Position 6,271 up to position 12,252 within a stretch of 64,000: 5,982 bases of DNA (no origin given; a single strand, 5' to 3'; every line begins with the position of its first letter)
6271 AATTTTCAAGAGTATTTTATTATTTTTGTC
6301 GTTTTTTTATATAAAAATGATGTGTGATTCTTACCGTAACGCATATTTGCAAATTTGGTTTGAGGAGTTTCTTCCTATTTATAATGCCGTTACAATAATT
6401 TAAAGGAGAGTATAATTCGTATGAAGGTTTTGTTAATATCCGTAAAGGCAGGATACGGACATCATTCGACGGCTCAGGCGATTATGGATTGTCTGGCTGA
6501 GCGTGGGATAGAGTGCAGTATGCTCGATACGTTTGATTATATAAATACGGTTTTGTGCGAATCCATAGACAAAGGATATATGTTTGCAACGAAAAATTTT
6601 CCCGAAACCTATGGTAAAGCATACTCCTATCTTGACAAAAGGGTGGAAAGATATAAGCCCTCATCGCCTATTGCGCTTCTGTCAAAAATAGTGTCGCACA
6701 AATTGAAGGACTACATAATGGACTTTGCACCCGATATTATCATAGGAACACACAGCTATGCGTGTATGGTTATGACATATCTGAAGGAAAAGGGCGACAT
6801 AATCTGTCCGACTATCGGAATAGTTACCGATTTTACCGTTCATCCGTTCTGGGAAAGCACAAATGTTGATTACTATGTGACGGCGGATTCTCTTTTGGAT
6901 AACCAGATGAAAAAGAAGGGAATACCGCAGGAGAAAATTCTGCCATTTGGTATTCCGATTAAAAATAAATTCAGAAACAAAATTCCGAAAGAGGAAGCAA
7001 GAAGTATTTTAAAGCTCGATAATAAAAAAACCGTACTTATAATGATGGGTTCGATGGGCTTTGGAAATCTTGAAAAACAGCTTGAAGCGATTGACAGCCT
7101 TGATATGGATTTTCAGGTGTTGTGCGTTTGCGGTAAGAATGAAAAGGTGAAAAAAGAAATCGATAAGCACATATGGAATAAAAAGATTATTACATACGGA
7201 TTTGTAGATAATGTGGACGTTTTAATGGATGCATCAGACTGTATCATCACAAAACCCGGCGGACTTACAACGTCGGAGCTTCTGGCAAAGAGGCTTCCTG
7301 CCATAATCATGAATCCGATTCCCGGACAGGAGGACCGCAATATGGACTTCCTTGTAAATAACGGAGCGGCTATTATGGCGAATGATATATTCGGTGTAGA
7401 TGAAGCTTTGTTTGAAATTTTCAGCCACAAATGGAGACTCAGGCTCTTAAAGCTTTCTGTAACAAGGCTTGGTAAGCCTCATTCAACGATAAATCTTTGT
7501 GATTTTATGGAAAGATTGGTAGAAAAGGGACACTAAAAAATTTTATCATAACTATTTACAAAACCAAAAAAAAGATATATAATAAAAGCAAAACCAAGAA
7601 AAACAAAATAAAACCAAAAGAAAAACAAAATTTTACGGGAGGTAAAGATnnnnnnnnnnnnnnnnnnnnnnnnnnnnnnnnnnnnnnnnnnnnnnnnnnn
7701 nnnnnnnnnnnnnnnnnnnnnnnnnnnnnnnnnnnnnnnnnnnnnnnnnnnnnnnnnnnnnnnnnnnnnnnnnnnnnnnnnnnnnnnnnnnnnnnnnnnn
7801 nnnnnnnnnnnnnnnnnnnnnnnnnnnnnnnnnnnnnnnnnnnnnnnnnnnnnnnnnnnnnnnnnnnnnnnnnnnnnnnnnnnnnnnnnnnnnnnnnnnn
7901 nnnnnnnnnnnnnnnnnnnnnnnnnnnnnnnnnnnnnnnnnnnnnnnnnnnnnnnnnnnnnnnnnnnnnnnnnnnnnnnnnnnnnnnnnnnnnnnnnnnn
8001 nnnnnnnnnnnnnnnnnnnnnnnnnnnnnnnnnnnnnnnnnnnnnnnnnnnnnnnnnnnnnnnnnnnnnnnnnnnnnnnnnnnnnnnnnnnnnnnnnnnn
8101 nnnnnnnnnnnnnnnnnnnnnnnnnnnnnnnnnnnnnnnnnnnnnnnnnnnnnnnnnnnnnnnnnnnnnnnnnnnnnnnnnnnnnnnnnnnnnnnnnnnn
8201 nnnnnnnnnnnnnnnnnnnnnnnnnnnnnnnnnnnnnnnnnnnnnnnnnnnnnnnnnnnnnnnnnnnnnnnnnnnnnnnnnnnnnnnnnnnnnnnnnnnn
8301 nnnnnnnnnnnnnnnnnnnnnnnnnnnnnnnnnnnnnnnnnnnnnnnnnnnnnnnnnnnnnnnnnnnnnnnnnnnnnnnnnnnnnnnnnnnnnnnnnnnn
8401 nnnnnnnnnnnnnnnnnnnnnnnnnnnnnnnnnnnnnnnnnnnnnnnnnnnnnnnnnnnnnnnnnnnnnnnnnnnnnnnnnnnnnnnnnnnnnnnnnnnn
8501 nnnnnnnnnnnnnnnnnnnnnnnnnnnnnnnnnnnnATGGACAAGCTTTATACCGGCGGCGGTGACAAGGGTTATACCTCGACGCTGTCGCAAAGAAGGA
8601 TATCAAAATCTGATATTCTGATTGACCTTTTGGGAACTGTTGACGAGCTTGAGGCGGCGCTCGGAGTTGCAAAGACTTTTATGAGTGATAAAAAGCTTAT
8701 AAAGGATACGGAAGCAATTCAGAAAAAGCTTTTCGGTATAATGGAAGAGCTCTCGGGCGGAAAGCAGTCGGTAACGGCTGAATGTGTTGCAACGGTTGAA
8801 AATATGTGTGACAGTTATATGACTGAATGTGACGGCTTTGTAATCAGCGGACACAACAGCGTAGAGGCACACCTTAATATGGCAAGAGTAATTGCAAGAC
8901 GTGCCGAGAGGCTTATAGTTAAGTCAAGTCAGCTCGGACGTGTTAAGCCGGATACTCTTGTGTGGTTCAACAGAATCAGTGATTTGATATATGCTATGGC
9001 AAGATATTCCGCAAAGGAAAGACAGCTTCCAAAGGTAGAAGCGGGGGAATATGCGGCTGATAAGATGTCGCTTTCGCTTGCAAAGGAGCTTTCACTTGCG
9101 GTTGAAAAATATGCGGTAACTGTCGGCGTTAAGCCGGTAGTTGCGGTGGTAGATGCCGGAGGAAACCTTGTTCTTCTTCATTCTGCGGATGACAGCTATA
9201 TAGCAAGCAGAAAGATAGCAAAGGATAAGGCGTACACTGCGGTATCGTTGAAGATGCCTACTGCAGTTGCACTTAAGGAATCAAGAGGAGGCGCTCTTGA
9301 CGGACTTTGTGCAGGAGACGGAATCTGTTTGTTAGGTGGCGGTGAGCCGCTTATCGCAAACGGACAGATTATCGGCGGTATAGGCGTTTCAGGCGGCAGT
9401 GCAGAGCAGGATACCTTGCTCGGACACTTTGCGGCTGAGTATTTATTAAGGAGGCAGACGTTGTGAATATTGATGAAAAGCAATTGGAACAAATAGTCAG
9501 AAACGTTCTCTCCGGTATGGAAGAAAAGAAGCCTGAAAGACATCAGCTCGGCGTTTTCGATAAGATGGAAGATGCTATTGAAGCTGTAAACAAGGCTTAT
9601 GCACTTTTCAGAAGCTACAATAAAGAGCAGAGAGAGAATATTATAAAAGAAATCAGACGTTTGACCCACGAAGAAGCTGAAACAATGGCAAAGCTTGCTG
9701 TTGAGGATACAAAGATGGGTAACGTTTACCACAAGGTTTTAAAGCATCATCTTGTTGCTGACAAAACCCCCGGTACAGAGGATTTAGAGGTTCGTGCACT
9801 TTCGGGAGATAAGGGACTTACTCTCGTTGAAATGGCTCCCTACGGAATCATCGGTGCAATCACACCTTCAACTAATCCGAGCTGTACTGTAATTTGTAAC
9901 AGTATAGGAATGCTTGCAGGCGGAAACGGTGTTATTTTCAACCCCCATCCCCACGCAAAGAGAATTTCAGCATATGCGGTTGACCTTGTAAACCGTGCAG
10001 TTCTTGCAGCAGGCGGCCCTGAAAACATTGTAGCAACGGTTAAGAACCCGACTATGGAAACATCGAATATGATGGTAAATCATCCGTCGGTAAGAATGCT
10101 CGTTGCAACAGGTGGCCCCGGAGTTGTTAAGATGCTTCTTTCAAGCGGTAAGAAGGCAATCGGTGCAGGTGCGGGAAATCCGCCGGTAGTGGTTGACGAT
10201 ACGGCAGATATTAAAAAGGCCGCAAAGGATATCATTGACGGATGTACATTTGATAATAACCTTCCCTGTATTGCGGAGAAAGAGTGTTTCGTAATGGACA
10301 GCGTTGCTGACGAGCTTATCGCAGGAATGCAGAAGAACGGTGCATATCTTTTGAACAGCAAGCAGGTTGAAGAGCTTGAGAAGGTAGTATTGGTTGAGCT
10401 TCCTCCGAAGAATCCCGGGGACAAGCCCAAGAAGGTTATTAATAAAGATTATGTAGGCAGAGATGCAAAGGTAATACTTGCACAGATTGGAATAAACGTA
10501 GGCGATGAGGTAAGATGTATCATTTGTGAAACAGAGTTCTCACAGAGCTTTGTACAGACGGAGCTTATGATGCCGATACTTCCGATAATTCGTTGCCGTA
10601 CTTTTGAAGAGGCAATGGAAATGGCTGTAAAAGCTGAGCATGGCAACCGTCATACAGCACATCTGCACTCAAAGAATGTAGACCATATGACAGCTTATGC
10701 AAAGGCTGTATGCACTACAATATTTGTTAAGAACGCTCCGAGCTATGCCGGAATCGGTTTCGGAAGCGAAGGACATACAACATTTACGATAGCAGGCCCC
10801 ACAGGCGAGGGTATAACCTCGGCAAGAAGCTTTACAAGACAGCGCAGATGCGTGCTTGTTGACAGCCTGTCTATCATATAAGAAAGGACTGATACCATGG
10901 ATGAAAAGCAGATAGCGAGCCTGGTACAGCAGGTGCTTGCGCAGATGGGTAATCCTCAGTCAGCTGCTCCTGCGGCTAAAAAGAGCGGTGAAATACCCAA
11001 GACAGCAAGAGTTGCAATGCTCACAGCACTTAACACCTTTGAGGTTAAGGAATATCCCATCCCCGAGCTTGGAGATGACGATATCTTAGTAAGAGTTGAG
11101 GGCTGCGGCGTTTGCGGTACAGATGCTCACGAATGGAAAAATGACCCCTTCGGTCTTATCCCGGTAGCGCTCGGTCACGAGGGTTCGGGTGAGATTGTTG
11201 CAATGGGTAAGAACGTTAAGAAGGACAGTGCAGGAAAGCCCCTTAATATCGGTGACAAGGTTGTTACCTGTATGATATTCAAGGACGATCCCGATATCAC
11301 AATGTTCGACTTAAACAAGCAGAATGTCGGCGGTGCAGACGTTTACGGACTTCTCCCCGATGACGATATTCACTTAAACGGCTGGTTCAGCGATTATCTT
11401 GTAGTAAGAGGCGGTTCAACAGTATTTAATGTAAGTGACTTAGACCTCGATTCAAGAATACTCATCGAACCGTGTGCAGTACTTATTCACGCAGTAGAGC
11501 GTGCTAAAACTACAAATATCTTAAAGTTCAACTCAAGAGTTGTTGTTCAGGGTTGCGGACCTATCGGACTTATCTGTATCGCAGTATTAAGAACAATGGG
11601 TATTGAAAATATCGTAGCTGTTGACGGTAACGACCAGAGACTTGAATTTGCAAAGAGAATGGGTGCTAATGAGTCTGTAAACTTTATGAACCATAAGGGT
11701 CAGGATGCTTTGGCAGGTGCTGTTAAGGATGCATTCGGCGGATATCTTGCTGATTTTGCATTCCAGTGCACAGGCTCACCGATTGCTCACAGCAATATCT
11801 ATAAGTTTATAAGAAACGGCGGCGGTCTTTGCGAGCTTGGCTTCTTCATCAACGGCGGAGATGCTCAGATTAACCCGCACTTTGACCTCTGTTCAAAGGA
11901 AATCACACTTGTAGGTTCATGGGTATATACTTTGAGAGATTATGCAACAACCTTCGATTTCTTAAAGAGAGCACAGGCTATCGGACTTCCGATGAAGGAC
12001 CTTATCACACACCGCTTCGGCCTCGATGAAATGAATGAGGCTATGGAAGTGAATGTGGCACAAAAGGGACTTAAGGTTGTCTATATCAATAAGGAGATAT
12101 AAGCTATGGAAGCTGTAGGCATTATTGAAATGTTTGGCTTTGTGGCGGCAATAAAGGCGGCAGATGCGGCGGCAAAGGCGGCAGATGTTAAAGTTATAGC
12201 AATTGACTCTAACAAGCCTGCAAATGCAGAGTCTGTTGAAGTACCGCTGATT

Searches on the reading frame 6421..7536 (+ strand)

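Call 20: search_protein_families(library=pfam, proteins=[window:6421-7536:+], max_evalue=0.00001)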
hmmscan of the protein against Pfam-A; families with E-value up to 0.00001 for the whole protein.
window:6421-7536:+ (371 aa): 3 families
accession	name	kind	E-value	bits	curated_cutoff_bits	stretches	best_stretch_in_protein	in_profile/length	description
PF06925.17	MGDG_synth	-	4.9e-34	118.3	25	1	14-180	1-169/169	Monogalactosyldiacylglycerol (MGDG) synthase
PF04101.22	Glyco_tran_28_C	-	5.8e-11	43.1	22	1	204-321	1-124/166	Glycosyltransferase family 28 C-terminal domain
PF00534.26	Glycos_transf_1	-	1e-09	38.6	26.4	1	190-315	2-137/172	Glycosyl transferases group 1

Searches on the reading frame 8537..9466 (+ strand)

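Call 20: search_protein_families(library=pfam, proteins=[window:8537-9466:+], max_evalue=0.00001)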
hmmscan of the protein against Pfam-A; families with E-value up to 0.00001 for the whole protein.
window:8537-9466:+ (309 aa): 2 families
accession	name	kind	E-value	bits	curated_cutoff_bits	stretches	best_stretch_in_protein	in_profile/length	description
PF01923.23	Cob_adeno_trans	-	7.1e-38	130.8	24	1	4-157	1-170/171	Cobalamin adenosyltransferase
PF03928.20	HbpS-like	-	5.7e-27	94.7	25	1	178-295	2-122/128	Haem degrading protein HbpS-like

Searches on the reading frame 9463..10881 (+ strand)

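Call 20: search_protein_families(library=pfam, proteins=[window:9463-10881:+], max_evalue=0.00001)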
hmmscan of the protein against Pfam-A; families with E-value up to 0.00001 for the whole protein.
window:9463-10881:+ (472 aa): 1 family
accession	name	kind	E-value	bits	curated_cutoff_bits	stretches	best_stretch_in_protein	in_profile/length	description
PF00171.27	Aldedh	-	7.7e-34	117.5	23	1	33-424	29-423/461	Aldehyde dehydrogenase family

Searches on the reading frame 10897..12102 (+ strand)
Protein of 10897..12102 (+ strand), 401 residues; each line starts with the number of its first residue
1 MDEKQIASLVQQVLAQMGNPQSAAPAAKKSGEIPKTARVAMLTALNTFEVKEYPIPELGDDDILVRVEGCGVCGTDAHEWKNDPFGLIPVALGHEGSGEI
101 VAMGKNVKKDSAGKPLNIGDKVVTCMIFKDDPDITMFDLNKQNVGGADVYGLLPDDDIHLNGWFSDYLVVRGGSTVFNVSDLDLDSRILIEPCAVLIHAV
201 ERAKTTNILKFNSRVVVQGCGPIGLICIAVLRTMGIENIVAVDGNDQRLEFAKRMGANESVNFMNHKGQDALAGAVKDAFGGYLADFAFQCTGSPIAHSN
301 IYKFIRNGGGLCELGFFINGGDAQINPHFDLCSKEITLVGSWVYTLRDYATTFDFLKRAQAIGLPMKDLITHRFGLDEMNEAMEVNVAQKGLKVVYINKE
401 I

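Call 20: search_protein_families(library=pfam, proteins=[window:10897-12102:+], max_evalue=0.00001)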
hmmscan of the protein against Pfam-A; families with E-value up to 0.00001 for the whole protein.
window:10897-12102:+ (401 aa): 3 families
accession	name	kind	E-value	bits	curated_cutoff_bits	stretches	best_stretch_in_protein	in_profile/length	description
PF00107.32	ADH_zinc_N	-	1.9e-23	83.3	31.8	1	222-357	1-128/129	Zinc-binding dehydrogenase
PF08240.17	ADH_N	-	3.9e-13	50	23.5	1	59-172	1-96/104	Alcohol dehydrogenase GroES-like domain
PF16912.11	Glu_dehyd_C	-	3.8e-11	43.3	34.9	1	188-386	5-201/211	Glucose dehydrogenase C-terminus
